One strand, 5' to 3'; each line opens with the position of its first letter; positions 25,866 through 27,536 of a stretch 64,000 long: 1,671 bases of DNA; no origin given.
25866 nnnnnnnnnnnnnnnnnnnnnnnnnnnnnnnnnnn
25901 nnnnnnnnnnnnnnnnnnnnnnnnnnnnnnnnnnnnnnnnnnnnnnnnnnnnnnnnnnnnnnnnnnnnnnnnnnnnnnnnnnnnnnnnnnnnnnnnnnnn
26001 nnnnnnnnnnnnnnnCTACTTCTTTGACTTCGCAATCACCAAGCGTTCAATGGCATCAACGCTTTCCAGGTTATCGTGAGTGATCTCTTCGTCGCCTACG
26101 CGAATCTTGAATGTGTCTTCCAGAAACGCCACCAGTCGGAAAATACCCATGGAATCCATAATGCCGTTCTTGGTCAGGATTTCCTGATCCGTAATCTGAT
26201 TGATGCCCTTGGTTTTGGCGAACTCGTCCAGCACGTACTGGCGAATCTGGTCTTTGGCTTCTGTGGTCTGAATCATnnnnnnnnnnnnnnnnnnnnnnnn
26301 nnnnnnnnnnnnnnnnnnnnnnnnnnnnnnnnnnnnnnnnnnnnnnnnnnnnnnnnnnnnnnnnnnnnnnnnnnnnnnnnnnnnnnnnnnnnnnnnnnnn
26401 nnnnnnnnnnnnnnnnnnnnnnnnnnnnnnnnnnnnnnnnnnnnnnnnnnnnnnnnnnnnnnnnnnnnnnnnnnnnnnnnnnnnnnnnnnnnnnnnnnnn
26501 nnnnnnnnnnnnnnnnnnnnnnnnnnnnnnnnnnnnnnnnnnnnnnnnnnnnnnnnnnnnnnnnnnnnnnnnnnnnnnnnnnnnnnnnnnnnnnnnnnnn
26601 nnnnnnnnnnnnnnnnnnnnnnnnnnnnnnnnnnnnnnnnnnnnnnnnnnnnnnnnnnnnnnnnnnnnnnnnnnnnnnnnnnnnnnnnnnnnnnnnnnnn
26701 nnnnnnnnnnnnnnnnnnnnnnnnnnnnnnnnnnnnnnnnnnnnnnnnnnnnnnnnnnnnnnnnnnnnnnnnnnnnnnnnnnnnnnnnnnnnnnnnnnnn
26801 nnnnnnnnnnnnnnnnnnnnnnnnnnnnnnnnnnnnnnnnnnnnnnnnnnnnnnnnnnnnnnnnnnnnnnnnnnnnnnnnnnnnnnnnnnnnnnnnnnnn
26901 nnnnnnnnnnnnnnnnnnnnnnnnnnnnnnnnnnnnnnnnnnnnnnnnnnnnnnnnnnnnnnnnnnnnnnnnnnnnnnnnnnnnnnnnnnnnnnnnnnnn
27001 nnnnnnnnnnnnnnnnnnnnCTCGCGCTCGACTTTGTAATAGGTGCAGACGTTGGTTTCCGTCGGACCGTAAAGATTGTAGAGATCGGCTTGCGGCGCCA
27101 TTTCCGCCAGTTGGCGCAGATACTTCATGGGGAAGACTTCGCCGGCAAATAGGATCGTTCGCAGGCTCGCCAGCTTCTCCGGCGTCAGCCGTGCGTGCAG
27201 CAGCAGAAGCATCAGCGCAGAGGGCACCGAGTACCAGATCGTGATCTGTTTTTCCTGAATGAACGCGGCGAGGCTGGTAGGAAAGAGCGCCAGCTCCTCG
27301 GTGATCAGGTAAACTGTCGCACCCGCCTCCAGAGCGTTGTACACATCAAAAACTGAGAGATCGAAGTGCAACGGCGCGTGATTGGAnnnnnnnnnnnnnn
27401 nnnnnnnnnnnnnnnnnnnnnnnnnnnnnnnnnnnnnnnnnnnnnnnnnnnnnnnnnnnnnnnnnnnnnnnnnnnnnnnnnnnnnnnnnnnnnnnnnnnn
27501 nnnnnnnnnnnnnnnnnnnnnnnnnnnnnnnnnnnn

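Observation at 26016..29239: Stand-alone A enzyme + carrier protein + acyl-CoA-dehydrogenase trio inside the EPS operon (Pro-to-pyrrolyl/dehydroprolyl-type logic, or a novel acyl decoration)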

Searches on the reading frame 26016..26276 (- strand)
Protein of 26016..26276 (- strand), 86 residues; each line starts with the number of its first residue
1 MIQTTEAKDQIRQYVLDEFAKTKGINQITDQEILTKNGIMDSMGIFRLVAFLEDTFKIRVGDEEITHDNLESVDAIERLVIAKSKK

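Call 3: search_protein_families(library=pfam, proteins=[window:26016-26276:-])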
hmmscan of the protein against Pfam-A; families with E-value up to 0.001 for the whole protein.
window:26016-26276:- (86 aa): 0 families

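Call 4: search_protein_families(library=ncbifam, proteins=[window:26016-26276:-])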
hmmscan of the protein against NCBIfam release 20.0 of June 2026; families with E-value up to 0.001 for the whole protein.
window:26016-26276:- (86 aa): 6 families
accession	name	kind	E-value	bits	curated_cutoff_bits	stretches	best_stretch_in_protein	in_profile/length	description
NF052616.1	ACP_for_OlsHI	equivalog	2.2e-14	53.6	130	1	7-84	4-81/83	ornithine lipid biosynthesis acyl carrier protein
NF058660.1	cispen_ACP_AmcB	equivalog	6.5e-09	35.8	80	1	9-82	4-77/80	cispentacin biosynthesis acyl carrier protein AmcB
NF005480.0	PRK07081.1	equivalog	1.5e-06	28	72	1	8-80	2-73/83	acyl carrier protein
NF003464.0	PRK05087.1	equivalog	1.8e-06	27.8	68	1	9-76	5-70/78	D-alanine--poly(phosphoribitol) ligase subunit DltC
NF002150.0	PRK00982.1-4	subfamily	6.1e-05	23.2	66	1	9-74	8-69/80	acyl carrier protein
NF005798.0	PRK07639.1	equivalog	0.00011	22.5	100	1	6-80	5-78/91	petrobactin biosynthesis protein AsbD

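Call 14: search_solved_structures(query=window:26016-26276:-, max_evalue=1)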
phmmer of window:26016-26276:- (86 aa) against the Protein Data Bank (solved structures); distinct sequences matched with E-value up to 1: 24.
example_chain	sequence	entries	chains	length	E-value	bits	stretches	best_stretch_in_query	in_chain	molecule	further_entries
2my5_A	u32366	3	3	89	2.2e-08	37.5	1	10-82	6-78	Peptidyl carrier protein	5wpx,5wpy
2my6_A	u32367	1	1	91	5.7e-08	36.2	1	10-82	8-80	Peptidyl carrier protein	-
2n5h_A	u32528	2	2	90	3.8e-06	30.5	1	5-80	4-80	Peptidyl carrier protein PltL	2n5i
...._E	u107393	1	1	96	4.7e-06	30.2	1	5-80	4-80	Peptidyl carrier protein PltL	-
8jf2_F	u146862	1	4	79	0.0019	21.9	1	16-76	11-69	D-alanyl carrier protein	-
6bug_A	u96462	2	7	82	0.0019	21.9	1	16-76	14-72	D-alanyl carrier protein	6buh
1vku_A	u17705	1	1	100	0.0028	21.4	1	25-73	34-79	acyl carrier protein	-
5jdx_A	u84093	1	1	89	0.008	19.9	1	29-80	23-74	Putative peptidyl carrier protein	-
4h2s_C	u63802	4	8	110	0.0085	19.8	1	26-83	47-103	Aminoacyl carrier protein 1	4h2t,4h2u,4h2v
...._E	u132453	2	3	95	0.0097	19.7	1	29-80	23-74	Probable acyl carrier protein PigG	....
2l4b_A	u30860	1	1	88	0.012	19.4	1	29-84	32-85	Acyl carrier protein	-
5czd_B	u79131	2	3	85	0.019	18.7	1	24-74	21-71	Acyl-carrier-protein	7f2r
6cxt_A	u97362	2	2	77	0.023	18.5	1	31-80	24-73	Alpha/beta hydrolase fold protein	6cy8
8k4r_B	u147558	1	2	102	0.031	18.1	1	24-74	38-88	Acyl-carrier-protein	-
7b0n_T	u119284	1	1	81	0.1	16.4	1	14-82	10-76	Acyl carrier protein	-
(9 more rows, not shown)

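Call 32: search_protein_families(library=pfam, proteins=[window:26016-26276:-], max_evalue=10)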
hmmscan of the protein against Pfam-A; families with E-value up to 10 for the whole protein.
window:26016-26276:- (86 aa): 2 families
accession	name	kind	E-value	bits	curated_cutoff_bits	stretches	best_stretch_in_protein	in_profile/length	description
PF00550.31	PP-binding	-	0.0069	17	20.8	1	14-72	2-62/67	Phosphopantetheine attachment site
PF07438.16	DUF1514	-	0.081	13.3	25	1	3-33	25-55/62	Protein of unknown function (DUF1514)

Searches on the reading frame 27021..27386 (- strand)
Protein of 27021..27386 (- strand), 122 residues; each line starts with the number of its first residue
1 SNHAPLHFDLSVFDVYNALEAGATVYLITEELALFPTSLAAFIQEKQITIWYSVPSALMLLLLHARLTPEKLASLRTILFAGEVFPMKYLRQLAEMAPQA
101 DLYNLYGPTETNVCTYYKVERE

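Call 23: search_solved_structures(query=window:27021-27386:-, max_evalue=1e-8, show_alignments=5)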
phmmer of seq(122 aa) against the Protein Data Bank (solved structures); distinct sequences matched with E-value up to 1e-8: 31.
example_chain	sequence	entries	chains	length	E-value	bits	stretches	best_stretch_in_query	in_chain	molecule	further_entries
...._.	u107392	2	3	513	6.1e-35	123.4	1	1-119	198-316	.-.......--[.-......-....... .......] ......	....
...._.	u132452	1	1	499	1.3e-23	86.9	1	1-121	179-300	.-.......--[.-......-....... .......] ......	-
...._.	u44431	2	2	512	8.7e-22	81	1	2-114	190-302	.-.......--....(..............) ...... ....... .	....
3dhv_A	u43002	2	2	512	8.8e-22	81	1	2-114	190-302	D-alanine-poly(phosphoribitol) ligase | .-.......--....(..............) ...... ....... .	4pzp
3e7w_A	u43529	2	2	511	8.3e-19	71.4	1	2-114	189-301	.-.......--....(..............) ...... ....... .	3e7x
8xjz_C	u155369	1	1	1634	1.8e-18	70.3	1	7-113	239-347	Peptide synthetase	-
4oxi_A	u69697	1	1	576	3.6e-18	69.3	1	3-117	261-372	Enterobactin synthetase component F-related protein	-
7vhv_D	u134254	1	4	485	7.1e-18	68.4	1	2-114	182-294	D-alanine--D-alanyl carrier protein ligase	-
7r27_A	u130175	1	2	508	4.9e-15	59.3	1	4-114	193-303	D-alanine--D-alanyl carrier protein ligase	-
8yyr_A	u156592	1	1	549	4.5e-14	56.1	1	4-121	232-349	Putative ATP-dependent b-aminoacyl-ACP synthetase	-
7dq5_A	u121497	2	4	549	4.6e-14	56.1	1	4-121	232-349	Putative ATP-dependent b-aminoacyl-ACP synthetase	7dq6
8yyq_A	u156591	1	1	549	1.5e-13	54.4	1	4-121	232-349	Putative ATP-dependent b-aminoacyl-ACP synthetase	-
6akd_A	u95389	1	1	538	7.6e-13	52.2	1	5-114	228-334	AMP-dependent synthetase and ligase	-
6m01_A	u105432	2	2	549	8.6e-13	52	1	4-121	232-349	Putative ATP-dependent b-aminoacyl-ACP synthetase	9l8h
5jjp_A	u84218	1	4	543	1.3e-12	51.4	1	4-114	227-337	Nonribosomal peptide synthase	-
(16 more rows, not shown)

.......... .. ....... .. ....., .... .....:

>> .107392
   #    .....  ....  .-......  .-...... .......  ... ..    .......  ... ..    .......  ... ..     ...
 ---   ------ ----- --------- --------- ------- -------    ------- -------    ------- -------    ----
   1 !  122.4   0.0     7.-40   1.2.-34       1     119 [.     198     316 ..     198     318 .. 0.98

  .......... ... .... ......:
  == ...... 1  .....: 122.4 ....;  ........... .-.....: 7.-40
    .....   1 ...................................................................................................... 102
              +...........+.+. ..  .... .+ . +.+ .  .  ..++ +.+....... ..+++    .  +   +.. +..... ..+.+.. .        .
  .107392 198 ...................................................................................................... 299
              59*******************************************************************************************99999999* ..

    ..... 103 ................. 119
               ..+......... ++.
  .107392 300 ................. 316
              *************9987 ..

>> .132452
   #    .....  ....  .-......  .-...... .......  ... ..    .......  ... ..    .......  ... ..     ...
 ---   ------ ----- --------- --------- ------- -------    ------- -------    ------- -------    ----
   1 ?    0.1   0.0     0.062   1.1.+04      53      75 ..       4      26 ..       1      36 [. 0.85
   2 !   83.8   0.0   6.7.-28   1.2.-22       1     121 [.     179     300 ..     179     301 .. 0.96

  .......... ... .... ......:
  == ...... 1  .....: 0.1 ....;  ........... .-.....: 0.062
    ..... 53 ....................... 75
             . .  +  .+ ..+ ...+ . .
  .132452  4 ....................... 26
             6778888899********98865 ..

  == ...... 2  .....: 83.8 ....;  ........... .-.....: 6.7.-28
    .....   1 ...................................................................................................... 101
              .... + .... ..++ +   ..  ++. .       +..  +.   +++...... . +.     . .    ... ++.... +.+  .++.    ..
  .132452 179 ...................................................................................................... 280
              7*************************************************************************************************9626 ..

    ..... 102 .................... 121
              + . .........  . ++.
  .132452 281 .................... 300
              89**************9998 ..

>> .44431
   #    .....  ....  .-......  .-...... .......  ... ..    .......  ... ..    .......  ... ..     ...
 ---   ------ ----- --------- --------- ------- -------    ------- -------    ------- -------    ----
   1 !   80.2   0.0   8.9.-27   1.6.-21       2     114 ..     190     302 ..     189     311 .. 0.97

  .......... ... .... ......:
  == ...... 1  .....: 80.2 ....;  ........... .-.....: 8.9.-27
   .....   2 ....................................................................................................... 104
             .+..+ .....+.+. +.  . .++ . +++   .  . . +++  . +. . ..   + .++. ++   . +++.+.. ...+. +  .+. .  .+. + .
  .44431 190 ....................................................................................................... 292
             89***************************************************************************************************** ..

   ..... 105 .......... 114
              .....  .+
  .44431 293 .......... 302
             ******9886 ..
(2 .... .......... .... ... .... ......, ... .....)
